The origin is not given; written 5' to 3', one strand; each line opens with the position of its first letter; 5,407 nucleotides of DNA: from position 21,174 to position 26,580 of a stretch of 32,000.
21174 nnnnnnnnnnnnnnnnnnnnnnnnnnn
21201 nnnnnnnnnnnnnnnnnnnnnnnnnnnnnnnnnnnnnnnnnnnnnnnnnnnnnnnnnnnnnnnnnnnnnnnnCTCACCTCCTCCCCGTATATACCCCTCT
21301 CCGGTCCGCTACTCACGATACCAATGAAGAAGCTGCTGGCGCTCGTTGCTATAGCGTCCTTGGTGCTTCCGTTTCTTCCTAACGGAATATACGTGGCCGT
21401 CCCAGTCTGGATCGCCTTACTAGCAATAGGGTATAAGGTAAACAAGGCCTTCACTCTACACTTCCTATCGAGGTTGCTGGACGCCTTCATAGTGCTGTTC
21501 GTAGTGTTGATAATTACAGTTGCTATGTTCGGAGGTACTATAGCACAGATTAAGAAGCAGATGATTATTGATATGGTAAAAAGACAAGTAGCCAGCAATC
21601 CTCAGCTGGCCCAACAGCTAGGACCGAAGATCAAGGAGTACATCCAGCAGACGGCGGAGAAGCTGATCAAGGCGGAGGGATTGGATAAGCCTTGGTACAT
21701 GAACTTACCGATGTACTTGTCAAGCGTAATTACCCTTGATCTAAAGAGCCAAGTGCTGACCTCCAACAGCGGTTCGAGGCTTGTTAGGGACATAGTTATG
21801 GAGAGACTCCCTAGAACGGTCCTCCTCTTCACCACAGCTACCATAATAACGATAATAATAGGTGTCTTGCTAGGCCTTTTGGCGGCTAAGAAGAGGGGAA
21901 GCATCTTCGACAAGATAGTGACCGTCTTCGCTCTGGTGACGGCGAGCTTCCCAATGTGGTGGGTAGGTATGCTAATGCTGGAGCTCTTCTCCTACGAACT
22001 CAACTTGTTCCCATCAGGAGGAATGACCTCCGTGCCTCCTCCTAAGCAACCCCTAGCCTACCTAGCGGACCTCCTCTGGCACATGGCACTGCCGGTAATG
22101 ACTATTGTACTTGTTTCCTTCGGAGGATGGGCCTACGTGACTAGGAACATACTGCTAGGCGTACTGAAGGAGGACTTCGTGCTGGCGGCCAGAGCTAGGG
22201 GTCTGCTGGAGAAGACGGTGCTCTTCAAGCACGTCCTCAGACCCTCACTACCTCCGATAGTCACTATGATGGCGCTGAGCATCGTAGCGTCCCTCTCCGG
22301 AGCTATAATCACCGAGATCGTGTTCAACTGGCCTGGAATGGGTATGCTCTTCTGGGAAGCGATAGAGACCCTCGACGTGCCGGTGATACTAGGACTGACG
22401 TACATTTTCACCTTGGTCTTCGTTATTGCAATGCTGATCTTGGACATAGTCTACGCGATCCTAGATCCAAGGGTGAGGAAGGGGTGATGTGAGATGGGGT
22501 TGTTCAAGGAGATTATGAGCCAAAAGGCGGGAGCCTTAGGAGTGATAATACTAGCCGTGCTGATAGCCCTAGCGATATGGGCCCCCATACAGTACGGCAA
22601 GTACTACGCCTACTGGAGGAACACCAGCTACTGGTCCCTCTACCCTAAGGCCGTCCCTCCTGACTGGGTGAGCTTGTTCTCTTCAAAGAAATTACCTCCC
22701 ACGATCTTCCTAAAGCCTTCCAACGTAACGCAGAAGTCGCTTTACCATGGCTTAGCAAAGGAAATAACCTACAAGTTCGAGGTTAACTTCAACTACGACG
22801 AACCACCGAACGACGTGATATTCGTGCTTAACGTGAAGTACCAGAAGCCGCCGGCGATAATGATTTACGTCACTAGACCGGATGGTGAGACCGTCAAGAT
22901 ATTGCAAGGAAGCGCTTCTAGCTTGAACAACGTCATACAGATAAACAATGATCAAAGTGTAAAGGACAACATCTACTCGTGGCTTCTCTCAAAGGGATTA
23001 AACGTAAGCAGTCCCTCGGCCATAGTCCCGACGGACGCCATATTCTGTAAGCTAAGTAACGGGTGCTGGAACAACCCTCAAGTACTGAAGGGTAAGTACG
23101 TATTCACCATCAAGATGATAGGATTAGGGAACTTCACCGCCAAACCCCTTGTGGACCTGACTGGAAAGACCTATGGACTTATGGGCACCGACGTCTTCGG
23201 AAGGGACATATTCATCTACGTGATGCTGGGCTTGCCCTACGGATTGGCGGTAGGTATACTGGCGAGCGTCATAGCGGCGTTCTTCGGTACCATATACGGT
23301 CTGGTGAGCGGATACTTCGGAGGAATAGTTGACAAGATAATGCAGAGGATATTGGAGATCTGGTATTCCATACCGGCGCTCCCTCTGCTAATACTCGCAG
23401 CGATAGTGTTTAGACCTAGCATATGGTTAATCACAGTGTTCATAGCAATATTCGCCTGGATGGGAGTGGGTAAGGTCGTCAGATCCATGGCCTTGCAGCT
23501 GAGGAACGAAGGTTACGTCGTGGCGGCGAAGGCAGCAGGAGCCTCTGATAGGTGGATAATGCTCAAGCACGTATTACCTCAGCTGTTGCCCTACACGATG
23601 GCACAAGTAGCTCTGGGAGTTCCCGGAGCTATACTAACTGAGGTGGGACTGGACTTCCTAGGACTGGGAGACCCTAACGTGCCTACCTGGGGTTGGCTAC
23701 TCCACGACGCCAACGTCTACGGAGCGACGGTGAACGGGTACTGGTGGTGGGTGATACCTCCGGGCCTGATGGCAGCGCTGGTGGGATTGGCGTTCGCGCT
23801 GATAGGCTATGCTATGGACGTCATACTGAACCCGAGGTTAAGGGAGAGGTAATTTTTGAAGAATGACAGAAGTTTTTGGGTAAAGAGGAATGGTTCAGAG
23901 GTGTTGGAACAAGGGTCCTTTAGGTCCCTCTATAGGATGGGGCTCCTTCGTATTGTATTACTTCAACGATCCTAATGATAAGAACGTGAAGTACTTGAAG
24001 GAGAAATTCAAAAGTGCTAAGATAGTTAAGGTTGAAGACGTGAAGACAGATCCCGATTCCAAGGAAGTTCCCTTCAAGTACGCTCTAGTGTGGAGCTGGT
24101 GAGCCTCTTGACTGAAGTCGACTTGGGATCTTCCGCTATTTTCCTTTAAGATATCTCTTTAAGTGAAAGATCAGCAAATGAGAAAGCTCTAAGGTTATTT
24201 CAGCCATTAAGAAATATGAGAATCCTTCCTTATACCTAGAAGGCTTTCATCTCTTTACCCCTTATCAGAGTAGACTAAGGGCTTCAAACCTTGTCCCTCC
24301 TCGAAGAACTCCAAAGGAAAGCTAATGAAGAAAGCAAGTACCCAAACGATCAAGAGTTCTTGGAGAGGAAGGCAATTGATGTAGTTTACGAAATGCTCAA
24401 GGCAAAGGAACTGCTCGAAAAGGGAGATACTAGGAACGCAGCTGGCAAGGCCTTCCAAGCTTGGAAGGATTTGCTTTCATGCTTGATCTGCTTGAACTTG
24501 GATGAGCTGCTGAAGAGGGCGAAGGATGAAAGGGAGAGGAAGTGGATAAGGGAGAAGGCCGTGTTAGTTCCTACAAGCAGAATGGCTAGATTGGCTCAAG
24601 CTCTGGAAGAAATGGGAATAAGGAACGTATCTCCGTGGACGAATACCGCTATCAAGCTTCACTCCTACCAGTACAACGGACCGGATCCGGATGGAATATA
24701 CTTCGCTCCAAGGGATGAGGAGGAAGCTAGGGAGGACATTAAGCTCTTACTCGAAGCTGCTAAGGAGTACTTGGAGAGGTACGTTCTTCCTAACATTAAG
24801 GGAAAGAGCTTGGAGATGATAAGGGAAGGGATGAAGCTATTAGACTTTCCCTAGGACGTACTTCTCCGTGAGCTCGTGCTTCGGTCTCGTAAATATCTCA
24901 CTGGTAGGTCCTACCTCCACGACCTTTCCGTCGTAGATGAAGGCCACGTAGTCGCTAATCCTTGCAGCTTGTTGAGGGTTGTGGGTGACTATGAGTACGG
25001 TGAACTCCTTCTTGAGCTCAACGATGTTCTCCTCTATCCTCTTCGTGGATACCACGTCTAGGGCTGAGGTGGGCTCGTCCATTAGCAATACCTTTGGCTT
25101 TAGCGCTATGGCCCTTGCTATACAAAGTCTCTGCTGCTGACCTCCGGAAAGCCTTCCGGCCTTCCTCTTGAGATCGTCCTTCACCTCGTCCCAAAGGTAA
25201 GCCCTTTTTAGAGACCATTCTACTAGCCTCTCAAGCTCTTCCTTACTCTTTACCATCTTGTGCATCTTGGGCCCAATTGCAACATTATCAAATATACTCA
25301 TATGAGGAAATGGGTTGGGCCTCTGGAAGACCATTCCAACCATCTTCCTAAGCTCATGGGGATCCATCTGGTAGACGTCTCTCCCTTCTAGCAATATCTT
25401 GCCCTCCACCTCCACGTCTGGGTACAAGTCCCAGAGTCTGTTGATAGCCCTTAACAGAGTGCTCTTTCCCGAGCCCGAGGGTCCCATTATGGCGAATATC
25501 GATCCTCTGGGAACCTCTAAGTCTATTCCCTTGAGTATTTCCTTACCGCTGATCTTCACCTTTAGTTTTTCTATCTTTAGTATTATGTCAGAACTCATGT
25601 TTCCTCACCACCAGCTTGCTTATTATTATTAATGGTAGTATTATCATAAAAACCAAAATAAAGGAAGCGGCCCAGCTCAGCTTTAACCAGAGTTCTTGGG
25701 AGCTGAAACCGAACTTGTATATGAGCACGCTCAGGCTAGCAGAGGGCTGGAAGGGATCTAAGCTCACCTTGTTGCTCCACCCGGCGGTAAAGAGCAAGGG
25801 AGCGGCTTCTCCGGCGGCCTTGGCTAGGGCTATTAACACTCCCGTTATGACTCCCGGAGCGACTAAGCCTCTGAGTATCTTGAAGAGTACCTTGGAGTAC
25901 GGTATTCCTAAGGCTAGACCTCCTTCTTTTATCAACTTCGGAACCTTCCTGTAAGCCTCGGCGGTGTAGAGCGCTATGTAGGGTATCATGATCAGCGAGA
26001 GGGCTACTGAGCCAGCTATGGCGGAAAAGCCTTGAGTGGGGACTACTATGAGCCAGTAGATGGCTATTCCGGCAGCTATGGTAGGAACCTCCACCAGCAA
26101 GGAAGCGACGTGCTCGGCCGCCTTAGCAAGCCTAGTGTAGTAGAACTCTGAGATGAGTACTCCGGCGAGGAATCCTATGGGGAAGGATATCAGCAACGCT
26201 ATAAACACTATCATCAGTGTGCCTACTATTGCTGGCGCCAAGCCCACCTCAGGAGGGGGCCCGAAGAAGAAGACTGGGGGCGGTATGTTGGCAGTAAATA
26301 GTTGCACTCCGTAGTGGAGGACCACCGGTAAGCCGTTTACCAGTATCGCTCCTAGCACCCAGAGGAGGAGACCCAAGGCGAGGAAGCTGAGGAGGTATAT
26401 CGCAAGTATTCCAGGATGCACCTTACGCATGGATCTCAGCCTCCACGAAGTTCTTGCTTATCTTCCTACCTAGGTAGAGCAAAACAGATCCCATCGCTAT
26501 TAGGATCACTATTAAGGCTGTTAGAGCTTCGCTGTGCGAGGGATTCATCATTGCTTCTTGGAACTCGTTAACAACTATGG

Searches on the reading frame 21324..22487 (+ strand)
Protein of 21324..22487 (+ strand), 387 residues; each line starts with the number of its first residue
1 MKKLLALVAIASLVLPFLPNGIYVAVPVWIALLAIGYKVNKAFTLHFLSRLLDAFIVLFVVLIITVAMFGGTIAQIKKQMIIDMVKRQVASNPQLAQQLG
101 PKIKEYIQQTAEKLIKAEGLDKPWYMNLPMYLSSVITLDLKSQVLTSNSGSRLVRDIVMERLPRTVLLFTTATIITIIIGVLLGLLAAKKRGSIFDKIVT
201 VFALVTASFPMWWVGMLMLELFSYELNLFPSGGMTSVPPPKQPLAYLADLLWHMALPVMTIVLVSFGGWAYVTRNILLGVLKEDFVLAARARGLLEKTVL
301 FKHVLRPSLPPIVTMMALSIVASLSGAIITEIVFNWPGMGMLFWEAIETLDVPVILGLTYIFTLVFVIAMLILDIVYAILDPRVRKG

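Call 11: find_related_loci(query=window:21324-22487:+, collection=genome_contigs, flank=10000)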
Query window:21324-22487:+ (387 aa) in genome_contigs; peptide patterns used: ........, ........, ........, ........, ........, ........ (x = any residue, [..] = any of these).
122 stretches matched a pattern; 67 encode a relative of the query (tblastn E <= 1e-3); 67 distinct loci.
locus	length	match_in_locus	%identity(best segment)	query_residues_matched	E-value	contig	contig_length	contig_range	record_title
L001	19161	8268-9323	46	36-387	3e-106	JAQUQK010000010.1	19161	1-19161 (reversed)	MAG: Thermoplasmatota archaeon isolate STD1_48 NODE_6514_length_19161_cov_15.052327_Sandtown_D1, whole genome shotgun se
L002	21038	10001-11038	46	41-385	1e-99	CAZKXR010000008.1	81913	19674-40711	MAG TPA_asm: uncultured Nitrososphaera sp. isolate binchicken_co274_240 genome assembly, contig: NODE_769_length_81913_c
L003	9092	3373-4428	46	34-387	2e-94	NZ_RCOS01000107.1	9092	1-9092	Candidatus Methanodesulfokora washburnensis strain MDKW Ga0080004_1139479, whole genome shotgun sequence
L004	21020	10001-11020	45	50-387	1e-90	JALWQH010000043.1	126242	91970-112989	MAG: Desulfurococcales archaeon isolate M2_metabat1_scaf2bin.040 M2_NODE_57_length_126242_cov_9.105221, whole genome sho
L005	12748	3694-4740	47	42-387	2e-88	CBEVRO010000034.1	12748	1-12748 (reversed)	MAG TPA_asm: uncultured archaeon isolate SRR24791474_concoct_53 genome assembly, contig: ERZ25515408.994, whole genome s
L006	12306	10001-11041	42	41-385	7e-84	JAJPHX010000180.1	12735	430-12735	MAG: Nitrososphaeraceae archaeon isolate Centralia_MAG_223 k107_24135789, whole genome shotgun sequence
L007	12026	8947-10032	41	36-387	5e-82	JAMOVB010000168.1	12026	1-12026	MAG: Desulfurococcales archaeon isolate PIR-30_metabat1_scaf2bin.058_VB PIR-30_scaffold_882_c1, whole genome shotgun seq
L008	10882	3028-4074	43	42-387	2e-81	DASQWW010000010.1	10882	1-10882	MAG TPA_asm: Nitrososphaeraceae archaeon isolate SMAG_U11023 k141_393058, whole genome shotgun sequence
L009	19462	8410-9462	41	47-387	3e-80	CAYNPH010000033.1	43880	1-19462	MAG TPA_asm: uncultured Desulfurococcaceae archaeon isolate binchicken_co219_317 genome assembly, contig: k141_1078808,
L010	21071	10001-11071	40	42-387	3e-77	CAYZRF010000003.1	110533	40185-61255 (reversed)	MAG TPA_asm: uncultured Nitrososphaerota archaeon isolate SRP338002_co1_223 genome assembly, contig: NODE_171_length_110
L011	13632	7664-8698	41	53-387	2e-76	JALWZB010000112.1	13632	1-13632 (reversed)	MAG: Desulfurococcales archaeon isolate T2_metabat1_scaf2bin.068 T2_NODE_5007_length_13632_cov_3.783488, whole genome sh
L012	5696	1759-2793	41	53-387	2e-75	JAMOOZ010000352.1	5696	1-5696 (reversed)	MAG: Desulfurococcales archaeon isolate 4559-240_maxbin2_scaf2bin.156 4559-240_scaffold_8327_c1, whole genome shotgun se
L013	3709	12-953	41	85-387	2e-75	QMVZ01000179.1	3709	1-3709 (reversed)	MAG: Thermoproteota archaeon isolate B15_G15 B15_Guay15_scaffold_13779, whole genome shotgun sequence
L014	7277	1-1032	41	54-387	5e-75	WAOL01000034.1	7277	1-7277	MAG: Desulfurococcales archaeon isolate S143_97_esom k151_312570, whole genome shotgun sequence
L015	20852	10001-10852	45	119-387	6e-75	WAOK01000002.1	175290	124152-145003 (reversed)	MAG: Desulfurococcales archaeon isolate S143_70_esom k151_282495, whole genome shotgun sequence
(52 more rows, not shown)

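Call 61: search_protein_families(library=pfam, proteins=[window:21324-22487:+], max_evalue=0.001)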
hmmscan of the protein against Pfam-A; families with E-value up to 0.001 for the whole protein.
window:21324-22487:+ (387 aa): 1 family
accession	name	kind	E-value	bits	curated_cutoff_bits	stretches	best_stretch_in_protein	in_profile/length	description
PF00528.27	BPD_transp_1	-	8.2e-41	140.2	26.4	1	180-386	1-184/184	Binding-protein-dependent transport system inner membrane component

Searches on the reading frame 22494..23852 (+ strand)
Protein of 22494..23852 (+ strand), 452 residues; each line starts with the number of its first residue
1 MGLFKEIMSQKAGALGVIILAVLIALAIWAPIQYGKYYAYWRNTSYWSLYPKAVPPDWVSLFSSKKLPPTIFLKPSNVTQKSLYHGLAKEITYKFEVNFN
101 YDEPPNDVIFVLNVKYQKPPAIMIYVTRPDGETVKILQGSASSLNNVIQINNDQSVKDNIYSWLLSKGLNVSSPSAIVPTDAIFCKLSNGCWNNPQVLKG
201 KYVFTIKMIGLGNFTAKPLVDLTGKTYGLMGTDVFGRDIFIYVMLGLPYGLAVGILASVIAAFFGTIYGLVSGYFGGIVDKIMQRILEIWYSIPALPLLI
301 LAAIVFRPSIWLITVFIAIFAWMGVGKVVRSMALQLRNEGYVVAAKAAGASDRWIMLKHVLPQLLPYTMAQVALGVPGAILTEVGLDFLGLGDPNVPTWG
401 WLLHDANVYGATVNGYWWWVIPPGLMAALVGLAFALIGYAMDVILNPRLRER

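Call 61: search_protein_families(library=pfam, proteins=[window:22494-23852:+], max_evalue=0.001)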
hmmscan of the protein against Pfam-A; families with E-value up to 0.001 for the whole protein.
window:22494-23852:+ (452 aa): 1 family
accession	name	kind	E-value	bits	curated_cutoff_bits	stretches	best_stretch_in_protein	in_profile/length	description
PF00528.27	BPD_transp_1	-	1.8e-24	86.9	26.4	1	265-450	1-183/184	Binding-protein-dependent transport system inner membrane component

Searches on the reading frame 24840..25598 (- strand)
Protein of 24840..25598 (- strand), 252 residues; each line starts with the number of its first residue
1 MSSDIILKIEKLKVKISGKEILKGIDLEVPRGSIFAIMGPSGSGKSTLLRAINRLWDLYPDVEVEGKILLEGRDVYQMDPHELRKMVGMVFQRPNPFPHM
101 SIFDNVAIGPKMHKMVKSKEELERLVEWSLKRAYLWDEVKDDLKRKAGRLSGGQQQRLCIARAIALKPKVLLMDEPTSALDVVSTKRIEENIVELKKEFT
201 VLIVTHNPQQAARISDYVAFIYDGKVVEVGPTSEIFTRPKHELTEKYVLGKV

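Call 61: search_protein_families(library=pfam, proteins=[window:24840-25598:-], max_evalue=0.001)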
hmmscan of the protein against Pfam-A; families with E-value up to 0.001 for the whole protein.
window:24840-25598:- (252 aa): 6 families
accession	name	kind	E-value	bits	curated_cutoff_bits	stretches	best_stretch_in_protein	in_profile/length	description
PF00005.33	ABC_tran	-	9.6e-36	123.8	25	1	22-178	1-137/137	ABC transporter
PF13304.12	AAA_21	-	2.3e-12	48.1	27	1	104-208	198-300/304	AAA domain, putative AbiEii toxin, Type IV TA system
PF02463.25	SMC_N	-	1.4e-09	38.1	40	1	70-218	113-209/220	RecF/RecN/SMC N terminal domain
PF09818.15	ABC_ATPase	-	9.2e-08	31.9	23.2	0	13-54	63-101/283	P-loop domain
PF13555.12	AAA_29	-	1.4e-05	25.2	27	1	27-55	17-45/61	P-loop containing region of AAA domain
PF13476.12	AAA_23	-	0.00017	22.8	27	1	25-53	13-40/201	AAA domain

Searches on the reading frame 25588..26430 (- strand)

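Call 94: search_protein_families(library=pfam, proteins=[window:25588-26430:-], max_evalue=0.0001)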
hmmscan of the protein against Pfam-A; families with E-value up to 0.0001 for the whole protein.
window:25588-26430:- (280 aa): 1 family
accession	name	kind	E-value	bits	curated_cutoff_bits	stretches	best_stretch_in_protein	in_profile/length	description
PF00528.27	BPD_transp_1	-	1.2e-08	35.4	26.4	1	85-275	4-175/184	Binding-protein-dependent transport system inner membrane component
